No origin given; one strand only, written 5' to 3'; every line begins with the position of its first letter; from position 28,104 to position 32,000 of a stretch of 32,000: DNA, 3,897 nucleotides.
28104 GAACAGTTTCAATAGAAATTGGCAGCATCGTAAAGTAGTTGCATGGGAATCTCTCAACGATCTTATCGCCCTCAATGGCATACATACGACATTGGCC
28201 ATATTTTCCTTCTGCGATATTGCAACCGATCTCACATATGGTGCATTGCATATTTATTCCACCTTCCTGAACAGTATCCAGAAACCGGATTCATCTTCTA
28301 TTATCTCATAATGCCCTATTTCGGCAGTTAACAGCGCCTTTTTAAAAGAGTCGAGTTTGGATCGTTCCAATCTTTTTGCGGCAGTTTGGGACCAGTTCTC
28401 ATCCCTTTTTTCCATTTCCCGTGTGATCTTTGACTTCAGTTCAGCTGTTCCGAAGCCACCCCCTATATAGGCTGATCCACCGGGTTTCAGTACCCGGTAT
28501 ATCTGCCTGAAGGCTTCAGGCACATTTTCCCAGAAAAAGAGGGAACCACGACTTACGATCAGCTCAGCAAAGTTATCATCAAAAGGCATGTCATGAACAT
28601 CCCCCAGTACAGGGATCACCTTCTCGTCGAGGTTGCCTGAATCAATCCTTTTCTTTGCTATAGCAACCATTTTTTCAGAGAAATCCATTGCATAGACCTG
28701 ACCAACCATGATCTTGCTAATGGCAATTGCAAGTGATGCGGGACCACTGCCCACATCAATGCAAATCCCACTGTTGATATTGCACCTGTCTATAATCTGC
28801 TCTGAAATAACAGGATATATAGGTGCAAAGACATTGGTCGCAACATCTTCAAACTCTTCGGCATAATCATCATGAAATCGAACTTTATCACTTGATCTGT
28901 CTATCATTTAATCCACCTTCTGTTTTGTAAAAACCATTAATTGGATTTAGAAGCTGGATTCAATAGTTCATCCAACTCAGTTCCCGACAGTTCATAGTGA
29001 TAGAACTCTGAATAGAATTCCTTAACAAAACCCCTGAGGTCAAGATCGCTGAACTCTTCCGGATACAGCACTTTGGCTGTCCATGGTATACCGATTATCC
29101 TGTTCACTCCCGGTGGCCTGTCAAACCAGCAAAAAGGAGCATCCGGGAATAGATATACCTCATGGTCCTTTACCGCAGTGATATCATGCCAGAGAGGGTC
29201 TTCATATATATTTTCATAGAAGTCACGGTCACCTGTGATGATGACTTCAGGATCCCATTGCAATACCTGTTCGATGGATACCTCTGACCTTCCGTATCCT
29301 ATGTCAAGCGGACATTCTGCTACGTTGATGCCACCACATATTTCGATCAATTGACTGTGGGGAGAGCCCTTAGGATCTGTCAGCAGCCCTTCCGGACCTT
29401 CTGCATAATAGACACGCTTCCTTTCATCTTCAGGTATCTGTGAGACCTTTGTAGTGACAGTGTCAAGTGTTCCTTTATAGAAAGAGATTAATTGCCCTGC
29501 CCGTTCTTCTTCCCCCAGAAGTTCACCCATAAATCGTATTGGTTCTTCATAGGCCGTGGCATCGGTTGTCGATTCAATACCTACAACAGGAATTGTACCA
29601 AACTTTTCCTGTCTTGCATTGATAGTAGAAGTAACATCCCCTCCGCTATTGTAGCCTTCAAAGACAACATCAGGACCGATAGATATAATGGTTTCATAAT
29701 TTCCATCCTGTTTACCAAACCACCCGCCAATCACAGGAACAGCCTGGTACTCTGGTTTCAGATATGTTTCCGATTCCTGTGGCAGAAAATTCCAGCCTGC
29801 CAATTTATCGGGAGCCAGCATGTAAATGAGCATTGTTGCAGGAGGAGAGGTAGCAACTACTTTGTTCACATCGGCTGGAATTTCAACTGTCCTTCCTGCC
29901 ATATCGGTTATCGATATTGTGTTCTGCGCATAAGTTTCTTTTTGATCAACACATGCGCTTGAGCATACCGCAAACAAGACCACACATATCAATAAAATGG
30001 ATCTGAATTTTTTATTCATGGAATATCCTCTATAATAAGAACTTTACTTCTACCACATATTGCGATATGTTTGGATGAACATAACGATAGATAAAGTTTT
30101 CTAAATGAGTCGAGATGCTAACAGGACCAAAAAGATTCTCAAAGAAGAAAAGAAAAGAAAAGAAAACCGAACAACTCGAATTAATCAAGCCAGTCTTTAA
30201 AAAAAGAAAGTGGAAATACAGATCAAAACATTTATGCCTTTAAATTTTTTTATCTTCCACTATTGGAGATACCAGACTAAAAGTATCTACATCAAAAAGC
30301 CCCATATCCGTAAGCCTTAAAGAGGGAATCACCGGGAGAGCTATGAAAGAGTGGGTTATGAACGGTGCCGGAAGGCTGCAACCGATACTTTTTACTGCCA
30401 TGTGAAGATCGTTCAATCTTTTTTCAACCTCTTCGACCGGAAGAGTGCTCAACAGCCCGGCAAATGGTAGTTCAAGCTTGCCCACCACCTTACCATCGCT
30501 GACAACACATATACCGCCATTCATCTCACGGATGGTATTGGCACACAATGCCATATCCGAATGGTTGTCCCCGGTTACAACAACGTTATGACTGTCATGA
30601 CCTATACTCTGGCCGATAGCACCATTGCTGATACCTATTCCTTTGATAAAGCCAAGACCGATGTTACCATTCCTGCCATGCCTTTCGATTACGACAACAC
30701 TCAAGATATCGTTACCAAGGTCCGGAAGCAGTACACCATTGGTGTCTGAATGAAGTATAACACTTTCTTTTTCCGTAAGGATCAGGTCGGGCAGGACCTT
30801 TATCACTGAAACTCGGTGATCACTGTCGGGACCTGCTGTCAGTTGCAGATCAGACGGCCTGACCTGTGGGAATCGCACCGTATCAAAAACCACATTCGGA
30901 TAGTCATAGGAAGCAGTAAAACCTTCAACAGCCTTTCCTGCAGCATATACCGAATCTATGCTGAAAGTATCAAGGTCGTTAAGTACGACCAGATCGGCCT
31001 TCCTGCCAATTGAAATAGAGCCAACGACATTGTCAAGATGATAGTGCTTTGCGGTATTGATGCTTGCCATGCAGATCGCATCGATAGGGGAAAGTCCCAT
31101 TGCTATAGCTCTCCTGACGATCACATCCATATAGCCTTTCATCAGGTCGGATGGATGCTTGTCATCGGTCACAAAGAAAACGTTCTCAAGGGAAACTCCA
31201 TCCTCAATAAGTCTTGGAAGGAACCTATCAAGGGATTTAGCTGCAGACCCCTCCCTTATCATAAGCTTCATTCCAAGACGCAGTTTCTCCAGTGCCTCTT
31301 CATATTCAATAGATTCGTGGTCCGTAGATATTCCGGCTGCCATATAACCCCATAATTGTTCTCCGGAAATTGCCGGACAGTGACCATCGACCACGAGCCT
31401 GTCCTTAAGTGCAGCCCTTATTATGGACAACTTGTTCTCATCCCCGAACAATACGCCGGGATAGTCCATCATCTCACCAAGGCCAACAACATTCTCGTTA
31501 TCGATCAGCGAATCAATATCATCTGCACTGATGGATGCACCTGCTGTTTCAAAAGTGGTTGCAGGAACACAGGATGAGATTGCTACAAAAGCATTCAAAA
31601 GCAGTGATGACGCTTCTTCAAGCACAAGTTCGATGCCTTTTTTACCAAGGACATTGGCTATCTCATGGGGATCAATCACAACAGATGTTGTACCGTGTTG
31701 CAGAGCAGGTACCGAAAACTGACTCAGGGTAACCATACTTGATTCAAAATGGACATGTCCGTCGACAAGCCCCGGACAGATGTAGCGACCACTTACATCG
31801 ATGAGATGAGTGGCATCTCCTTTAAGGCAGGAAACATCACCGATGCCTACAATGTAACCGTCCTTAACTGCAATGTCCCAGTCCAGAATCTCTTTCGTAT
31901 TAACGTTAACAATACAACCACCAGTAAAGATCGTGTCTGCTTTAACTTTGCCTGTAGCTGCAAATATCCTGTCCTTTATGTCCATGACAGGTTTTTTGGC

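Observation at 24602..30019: A siderophore/cobalamin-type ABC importer operon encloses a radical-SAM enzyme and a SAM methyltransferase (candidate import-and-modify system)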

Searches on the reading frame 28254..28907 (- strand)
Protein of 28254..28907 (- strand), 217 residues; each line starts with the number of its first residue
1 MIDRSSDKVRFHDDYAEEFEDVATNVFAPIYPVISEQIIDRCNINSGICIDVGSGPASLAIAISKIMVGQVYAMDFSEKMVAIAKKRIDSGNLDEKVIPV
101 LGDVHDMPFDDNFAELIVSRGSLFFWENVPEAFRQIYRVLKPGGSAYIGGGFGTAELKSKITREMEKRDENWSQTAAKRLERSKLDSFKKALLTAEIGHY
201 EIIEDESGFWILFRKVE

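Call 3: search_protein_families(library=pfam, proteins=[window:28254-28907:-], max_evalue=0.01)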
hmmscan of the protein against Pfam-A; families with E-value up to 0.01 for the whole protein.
window:28254-28907:- (217 aa): 9 families
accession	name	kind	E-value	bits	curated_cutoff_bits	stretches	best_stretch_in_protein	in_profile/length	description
PF08241.18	Methyltransf_11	-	9.7e-21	74.7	21.2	1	50-148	1-95/95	Methyltransferase domain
PF13649.12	Methyltransf_25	-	4.7e-18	66.1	27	1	50-144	2-97/97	Methyltransferase domain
PF13847.12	Methyltransf_31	-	6.4e-13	49.1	27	1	49-180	7-140/145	Methyltransferase domain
PF01209.24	Ubie_methyltran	-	1.3e-10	41.5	20.1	1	47-147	49-150/233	ubiE/COQ5 methyltransferase family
PF08242.18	Methyltransf_12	-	6.3e-08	33.7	30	1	50-144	1-96/98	Methyltransferase domain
PF13489.12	Methyltransf_23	-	1.8e-07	31.4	27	1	43-148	20-116/164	Methyltransferase domain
PF06325.19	PrmA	-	1.1e-06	28.8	22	1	37-150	153-260/296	Ribosomal protein L11 methyltransferase (PrmA)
PF05148.21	Methyltransf_8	-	2.6e-05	24.6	27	1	46-161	73-163/219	Hypothetical methyltransferase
PF12847.13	Methyltransf_18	-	0.0043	17.5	27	1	47-112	16-82/151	Methyltransferase domain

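Call 4: search_protein_families(library=ncbifam, proteins=[window:28254-28907:-], max_evalue=0.01)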
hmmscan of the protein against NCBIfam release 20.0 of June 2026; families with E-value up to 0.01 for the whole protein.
window:28254-28907:- (217 aa): 39 families (the best 25 are shown)
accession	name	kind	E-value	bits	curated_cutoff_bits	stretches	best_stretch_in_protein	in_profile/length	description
NF052510.1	methyltran_MpqE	exception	1.1e-13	51.1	335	1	45-146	46-149/234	methyl-plastoquinone biosynthesis methyltransferase MpqE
TIGR01934.1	MenG_MenH_UbiE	subfamily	1.3e-13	50.8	158.35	1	48-148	42-141/223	ubiquinone/menaquinone biosynthesis methyltransferase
NF008823.0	PRK11873.1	subfamily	1.9e-13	50.5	263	1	48-166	80-199/272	arsenite methyltransferase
NF001244.0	PRK00216.1-5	equivalog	3.2e-13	49.5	216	1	47-148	50-153/236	bifunctional demethylmenaquinone methyltransferase/2-methoxy-6-polyprenyl-1,4-benzoquinol methylase UbiE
NF041537.1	ArsM_AhpD_UU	exception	2.1e-12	46.5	510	1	48-178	79-206/345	arsenite methyltransferase/AhpD domain selenoprotein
TIGR02072.1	BioC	equivalog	2.7e-12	47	184.95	1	46-147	35-131/244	malonyl-ACP O-methyltransferase BioC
NF001243.0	PRK00216.1-4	equivalog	1.5e-11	44.1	235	1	40-145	41-148/237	demethylmenaquinone methyltransferase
TIGR02752.1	MenG_heptapren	equivalog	4e-11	42.9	419.85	1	37-145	36-146/231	demethylmenaquinone methyltransferase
NF047649.1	MTase_UXPK_star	exception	4e-09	35.9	460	1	50-175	82-204/283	methyltransferase/UXPK-star double selenoprotein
NF001240.0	PRK00216.1-1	equivalog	7.1e-09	35.1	378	1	33-146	50-166/251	bifunctional demethylmenaquinone methyltransferase/2-methoxy-6-polyprenyl-1,4-benzoquinol methylase UbiE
NF045667.1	MTase_DVU1556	equivalog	1.5e-08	34.3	155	1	36-149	12-120/213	DVU_1556 family methyltransferase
NF040539.1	AST_met_ArsM_2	exception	2.9e-08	33.9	240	1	23-145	35-160/262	putative arsinothricin biosynthesis methyltransferase ArsM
NF043040.1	corrin_prot_MT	hypoth_equivalog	3.1e-08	33.3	180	1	35-148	31-147/216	corrinoid protein-associated methyltransferase CpaM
NF041536.1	ArsM_DUF2284_UU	exception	4.4e-08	31.9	575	1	49-175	80-203/459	arsenite methyltransferase/DUF2284 domain selenoprotein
NF001241.0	PRK00216.1-2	equivalog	5.5e-08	32.7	327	1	49-148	55-147/231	demethylmenaquinone methyltransferase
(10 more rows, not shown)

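Call 21: search_solved_structures(query=window:28254-28907:-, max_evalue=0.000001, show_alignments=1)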
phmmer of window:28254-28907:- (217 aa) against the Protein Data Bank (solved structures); distinct sequences matched with E-value up to 0.000001: 3.
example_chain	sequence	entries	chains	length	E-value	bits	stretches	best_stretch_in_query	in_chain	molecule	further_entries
3dlc_A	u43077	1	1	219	2e-61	210.6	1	5-216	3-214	Putative S-adenosyl-L-methionine-dependent Methyltransferase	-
6f5z_A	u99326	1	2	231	5.6e-08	36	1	49-159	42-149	24-sterol C-methyltransferase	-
4krh_A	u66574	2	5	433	6.4e-07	32.6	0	50-155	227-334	Phosphoethanolamine N-methyltransferase 2 | Phospholethanolamine N-methyltransferase 2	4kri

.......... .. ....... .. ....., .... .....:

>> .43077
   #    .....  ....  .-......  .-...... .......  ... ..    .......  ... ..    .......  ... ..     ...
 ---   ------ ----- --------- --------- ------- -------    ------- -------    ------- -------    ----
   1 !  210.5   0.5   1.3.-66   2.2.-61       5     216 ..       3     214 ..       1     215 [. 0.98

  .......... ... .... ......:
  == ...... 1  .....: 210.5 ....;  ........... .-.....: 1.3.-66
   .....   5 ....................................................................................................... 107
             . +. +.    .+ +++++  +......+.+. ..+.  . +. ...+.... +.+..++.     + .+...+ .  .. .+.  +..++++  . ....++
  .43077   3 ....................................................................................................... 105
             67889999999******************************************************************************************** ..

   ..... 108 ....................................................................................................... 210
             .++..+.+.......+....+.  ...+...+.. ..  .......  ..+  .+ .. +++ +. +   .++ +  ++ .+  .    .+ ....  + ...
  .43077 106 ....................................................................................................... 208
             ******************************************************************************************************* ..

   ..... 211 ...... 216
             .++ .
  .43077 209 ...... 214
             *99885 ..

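Call 93: find_homologous_proteins(query=window:28254-28907:-, max_evalue=1e-20)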
Query window:28254-28907:- (217 aa): 513 proteins with E <= 1e-20 among 1023 candidates; the best 120 are listed.
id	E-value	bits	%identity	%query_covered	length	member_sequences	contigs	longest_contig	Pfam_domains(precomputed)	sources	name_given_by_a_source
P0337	1.6e-139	481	100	100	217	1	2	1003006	PF13847.13,PF13489.13,PF06325.20,PF13649.13,PF01209.25,PF08241.19,PF08242.19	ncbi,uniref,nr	ncbi:methyltransferase [Methanococcoides methylutens]|uniref:Methyltransferase n=1 Tax=Methanococcoi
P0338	2.3e-100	353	72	100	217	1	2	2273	PF13847.13,PF13489.13,PF06325.20,PF13649.13,PF05148.22,PF01209.25,PF08241.19,PF08242.19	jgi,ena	-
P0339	7.0e-99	348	71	100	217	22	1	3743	PF13847.13,PF06325.20,PF13649.13,PF05148.22,PF01209.25,PF08241.19,PF08242.19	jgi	jgi:ubiquinone/menaquinone biosynthesis C-methylase UbiE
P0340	1.1e-97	344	71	100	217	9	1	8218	PF13847.13,PF13489.13,PF13649.13,PF01209.25,PF08241.19,PF08242.19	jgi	-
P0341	4.7e-97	342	71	100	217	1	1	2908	PF13847.13,PF13489.13,PF13649.13,PF05148.22,PF01209.25,PF08241.19,PF08242.19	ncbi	ncbi:MAG: class I SAM-dependent methyltransferase [Methanohalophilus sp.]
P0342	9.4e-97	341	71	100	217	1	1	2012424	PF13847.13,PF13489.13,PF13649.13,PF05148.22,PF01209.25,PF08241.19,PF08242.19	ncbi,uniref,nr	ncbi:class I SAM-dependent methyltransferase [Methanohalophilus mahii]|uniref:Methyltransferase type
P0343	3.0e-90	320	69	95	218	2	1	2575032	PF13847.13,PF13489.13,PF13649.13,PF05148.22,PF01209.25,PF08241.19,PF08242.19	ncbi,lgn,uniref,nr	ncbi:class I SAM-dependent methyltransferase [Methanococcoides burtonii]|uniref:Methyltransferase n=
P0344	6.4e-78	279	76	77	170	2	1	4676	PF13847.13,PF13489.13,PF13649.13,PF01209.25,PF08241.19,PF08242.19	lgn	-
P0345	8.7e-74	266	58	92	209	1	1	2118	PF13847.13,PF06325.20,PF13649.13,PF02475.24,PF12847.14,PF01209.25,PF08241.19,PF08242.19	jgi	jgi:ubiquinone/menaquinone biosynthesis C-methylase UbiE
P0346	8.8e-74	266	58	92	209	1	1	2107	PF13847.13,PF06325.20,PF13649.13,PF02475.24,PF12847.14,PF01209.25,PF08241.19,PF08242.19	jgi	jgi:ubiquinone/menaquinone biosynthesis C-methylase UbiE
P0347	7.3e-72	260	54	94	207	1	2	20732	PF13847.13,PF13489.13,PF06325.20,PF13649.13,PF01209.25,PF08241.19,PF08242.19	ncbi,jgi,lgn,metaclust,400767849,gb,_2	metaclust:\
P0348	2.5e-71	258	56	93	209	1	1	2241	PF13847.13,PF06325.20,PF13649.13,PF02475.24,PF01209.25,PF08241.19,PF08242.19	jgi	jgi:ubiquinone/menaquinone biosynthesis C-methylase UbiE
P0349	8.6e-70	253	53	97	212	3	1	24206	PF13847.13,PF06325.20,PF13649.13,PF01209.25,PF08241.19,PF08242.19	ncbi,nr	ncbi:MAG: hypothetical protein MOIL_00257 [Candidatus Methanolliviera sp. GoM_oil]|nr:MAG: hypotheti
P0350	4.4e-68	247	52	94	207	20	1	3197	PF13847.13,PF06325.20,PF13649.13,PF01209.25,PF08241.19,PF08242.19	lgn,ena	-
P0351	2.7e-67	245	51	99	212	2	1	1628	PF13847.13,PF13649.13,PF01209.25,PF08241.19,PF08242.19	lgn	-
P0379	1.2e-57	213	47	93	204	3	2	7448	PF13847.13,PF13489.13,PF06325.20,PF03848.21,PF05175.21,PF13649.13,PF02475.24,PF01209.25,PF08241.19,PF08242.19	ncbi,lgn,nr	ncbi:MAG: methyltransferase domain-containing protein [Candidatus Methanofastidiosa archaeon]|nr:met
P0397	1.2e-55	207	46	93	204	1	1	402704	PF13489.13,PF02353.27,PF02475.24,PF08241.19,PF13847.13,PF06325.20,PF03848.21,PF05175.21,PF13649.13,PF02390.24,PF05148.22,PF01209.25,PF08242.19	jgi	-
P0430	7.3e-54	201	46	94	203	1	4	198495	PF13847.13,PF13649.13,PF01209.25,PF08241.19,PF08242.19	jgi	jgi:ubiquinone/menaquinone biosynthesis C-methylase UbiE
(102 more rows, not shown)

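Call 94: find_encoding_contigs(protein=P0379, flank=6000, max_places=1)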
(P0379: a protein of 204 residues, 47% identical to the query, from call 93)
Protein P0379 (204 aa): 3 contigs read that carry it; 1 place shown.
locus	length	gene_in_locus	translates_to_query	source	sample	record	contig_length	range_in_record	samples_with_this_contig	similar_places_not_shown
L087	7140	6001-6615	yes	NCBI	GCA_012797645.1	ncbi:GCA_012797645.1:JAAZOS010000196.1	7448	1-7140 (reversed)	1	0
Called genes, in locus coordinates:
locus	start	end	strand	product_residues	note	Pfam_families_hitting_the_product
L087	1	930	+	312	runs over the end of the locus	PF07676:PD40 (faint)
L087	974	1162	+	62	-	-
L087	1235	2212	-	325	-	PF27245:AF_0692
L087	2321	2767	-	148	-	-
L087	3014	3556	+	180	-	PF08002:DUF1697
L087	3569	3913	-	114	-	PF01934:HepT-like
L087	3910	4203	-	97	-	PF01909:NTP_transf_2, PF18765:Polbeta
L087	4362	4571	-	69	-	-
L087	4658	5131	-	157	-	-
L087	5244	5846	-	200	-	PF14512:TM1586_NiRdase (faint), PF00881:Nitroreductase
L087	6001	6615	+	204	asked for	PF13489:Methyltransf_23, PF01209:Ubie_methyltran, PF05175:MTS, PF06325:PrmA, PF08241:Methyltransf_11, PF08242:Methyltransf_12, PF13649:Methyltransf_25, PF13847:Methyltransf_31, +2 more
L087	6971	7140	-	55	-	?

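Call 95: find_encoding_contigs(protein=P0397, flank=6000, max_places=1)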
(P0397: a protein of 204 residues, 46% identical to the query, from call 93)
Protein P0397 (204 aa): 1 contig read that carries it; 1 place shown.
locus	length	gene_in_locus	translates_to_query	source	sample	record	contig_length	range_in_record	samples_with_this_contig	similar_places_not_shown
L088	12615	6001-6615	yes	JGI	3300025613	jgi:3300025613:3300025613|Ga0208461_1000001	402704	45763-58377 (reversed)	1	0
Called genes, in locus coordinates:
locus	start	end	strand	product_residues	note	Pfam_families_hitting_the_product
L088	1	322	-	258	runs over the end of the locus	PF00497:SBP_bac_3, PF10613:Lig_chan-Glu_bd, PF12974:Phosphonate-bd (weak)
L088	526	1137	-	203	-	PF13240:Zn_Ribbon_1 (weak)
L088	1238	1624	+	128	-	-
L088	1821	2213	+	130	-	PF01243:PNPOx_N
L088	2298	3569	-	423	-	PF07690:MFS_1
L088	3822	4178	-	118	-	-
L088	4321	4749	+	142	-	-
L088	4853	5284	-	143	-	PF03724:META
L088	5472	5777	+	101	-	-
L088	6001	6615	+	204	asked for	PF03848:TehB (weak), PF13489:Methyltransf_23, PF01209:Ubie_methyltran, PF05175:MTS, PF08241:Methyltransf_11, PF08242:Methyltransf_12, PF13649:Methyltransf_25, PF13847:Methyltransf_31, +5 more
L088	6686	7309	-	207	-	PF01810:LysE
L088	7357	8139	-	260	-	PF01061:ABC2_membrane, PF12698:ABC2_membrane_3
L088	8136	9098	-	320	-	PF00005:ABC_tran, PF13304:AAA_21 (faint), PF13732:DrrA1-3_C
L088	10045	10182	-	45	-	-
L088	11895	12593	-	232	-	PF04191:PEMT, PF04140:ICMT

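Call 96: find_encoding_contigs(protein=P0430, flank=6000, max_places=1)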
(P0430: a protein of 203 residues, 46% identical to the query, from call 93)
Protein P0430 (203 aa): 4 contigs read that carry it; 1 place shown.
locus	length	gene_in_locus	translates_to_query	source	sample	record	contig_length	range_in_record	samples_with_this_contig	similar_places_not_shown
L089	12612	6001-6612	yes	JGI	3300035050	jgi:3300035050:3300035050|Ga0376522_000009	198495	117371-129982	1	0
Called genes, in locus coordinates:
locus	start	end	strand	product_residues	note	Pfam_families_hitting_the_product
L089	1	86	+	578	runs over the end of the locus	PF02163:Peptidase_M50, PF00595:PDZ (faint), PF17820:PDZ_6 (faint), PF13180:PDZ_2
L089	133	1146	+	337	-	PF07885:Ion_trans_2, PF02254:TrkA_N, PF02080:TrkA_C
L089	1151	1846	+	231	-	PF02254:TrkA_N, PF02080:TrkA_C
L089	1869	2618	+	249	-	PF01925:TauE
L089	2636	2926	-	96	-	PF01022:HTH_5, PF24034:DUF7343 (faint), PF08279:HTH_11 (weak)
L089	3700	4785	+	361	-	PF01497:Peripla_BP_2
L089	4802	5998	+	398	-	PF01497:Peripla_BP_2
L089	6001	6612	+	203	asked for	PF01209:Ubie_methyltran, PF08241:Methyltransf_11, PF08242:Methyltransf_12, PF13649:Methyltransf_25, PF13847:Methyltransf_31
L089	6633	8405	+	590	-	PF04055:Radical_SAM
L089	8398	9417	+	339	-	PF01032:FecCD, PF00950:ABC-3 (weak)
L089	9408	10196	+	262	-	PF00005:ABC_tran, PF02463:SMC_N (weak), PF13175:AAA_15 (faint), PF13304:AAA_21 (weak)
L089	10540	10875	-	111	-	-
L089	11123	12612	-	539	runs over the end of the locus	PF03483:B3_4 (weak), PF03484:B5, PF17759:tRNA_synthFbeta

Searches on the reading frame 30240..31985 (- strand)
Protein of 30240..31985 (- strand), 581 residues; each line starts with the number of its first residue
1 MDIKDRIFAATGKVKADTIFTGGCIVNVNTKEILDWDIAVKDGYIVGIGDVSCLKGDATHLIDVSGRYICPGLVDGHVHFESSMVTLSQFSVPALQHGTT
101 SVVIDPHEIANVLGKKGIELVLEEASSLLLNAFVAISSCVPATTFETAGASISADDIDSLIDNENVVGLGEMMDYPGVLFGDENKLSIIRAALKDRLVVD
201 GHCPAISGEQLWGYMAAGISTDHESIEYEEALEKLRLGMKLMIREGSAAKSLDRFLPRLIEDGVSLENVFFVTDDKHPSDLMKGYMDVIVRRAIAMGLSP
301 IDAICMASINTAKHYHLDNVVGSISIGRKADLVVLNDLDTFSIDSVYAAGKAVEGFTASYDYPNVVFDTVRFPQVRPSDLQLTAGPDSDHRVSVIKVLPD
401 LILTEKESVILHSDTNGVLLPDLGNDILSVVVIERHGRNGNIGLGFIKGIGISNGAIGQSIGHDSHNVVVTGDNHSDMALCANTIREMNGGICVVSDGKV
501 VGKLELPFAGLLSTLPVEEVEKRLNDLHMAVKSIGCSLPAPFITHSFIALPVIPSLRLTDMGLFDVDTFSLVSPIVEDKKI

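Call 3: search_protein_families(library=pfam, proteins=[window:30240-31985:-], max_evalue=0.01)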
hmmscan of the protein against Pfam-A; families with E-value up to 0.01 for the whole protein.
window:30240-31985:- (581 aa): 3 families
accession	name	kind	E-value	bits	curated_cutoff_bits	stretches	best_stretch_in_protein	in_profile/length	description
PF13382.11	Adenine_deam_C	-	2.1e-60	203.4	27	1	403-569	3-168/169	Adenine deaminase C-terminal domain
PF01979.26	Amidohydro_1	-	1.1e-35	124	25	1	68-353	1-345/345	Amidohydrolase family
PF07969.17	Amidohydro_3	-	1.5e-09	38.4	29.7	1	298-343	407-451/472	Amidohydrolase family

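Call 4: search_protein_families(library=ncbifam, proteins=[window:30240-31985:-], max_evalue=0.01)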
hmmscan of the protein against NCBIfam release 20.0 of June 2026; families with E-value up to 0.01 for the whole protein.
window:30240-31985:- (581 aa): 60 families (the best 25 are shown)
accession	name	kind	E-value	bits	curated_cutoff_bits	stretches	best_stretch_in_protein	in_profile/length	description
TIGR01178.1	ade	equivalog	5.5e-175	583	472.5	1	18-572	2-550/552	adenine deaminase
NF007457.0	PRK10027.1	equivalog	2.3e-128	428.9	768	1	9-573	23-583/588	adenine deaminase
NF006056.0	PRK08204.1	subfamily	1e-12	47.6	391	2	17-82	4-69/449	hypothetical protein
NF006689.0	PRK09237.1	equivalog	2e-12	46.4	371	1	16-103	3-90/383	amidohydrolase/deacetylase family metallohydrolase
NF009941.0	PRK13404.1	subfamily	5.9e-12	45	647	1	16-87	4-70/478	dihydropyrimidinase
TIGR02033.1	D-hydantoinase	equivalog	1.6e-11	43.8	393.25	1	20-103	3-89/454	dihydropyrimidinase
TIGR01224.1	hutI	equivalog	2.6e-11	43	298.15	1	37-80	5-49/377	imidazolonepropionase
TIGR03178.1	allantoinase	equivalog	3.4e-11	42.6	357.85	1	31-81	13-61/441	allantoinase AllB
NF051886.1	XaaProDiPepCaul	equivalog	6.4e-11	41.9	500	2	26-84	8-68/398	Xaa-Pro dipeptidase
NF004839.0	PRK06189.1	equivalog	1e-10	40.9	631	1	17-82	4-65/451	allantoinase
NF005557.0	PRK07228.1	equivalog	2.6e-10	39.6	522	1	21-82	7-67/445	5'-deoxyadenosine deaminase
TIGR02318.1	phosphono_phnM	equivalog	3.5e-10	39.4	390.55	2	272-353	297-375/376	phosphonate metabolism protein PhnM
NF006679.0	PRK09228.1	subfamily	6.7e-10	38.3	351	2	37-83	33-82/433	guanine deaminase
NF058538.1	ergo_util_ErtD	equivalog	7.2e-10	38.3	600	2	17-84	2-65/446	hydantoin-5-propionate amidohydrolase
TIGR02967.1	guan_deamin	equivalog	9.3e-10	38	375.4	2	290-348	315-373/401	guanine deaminase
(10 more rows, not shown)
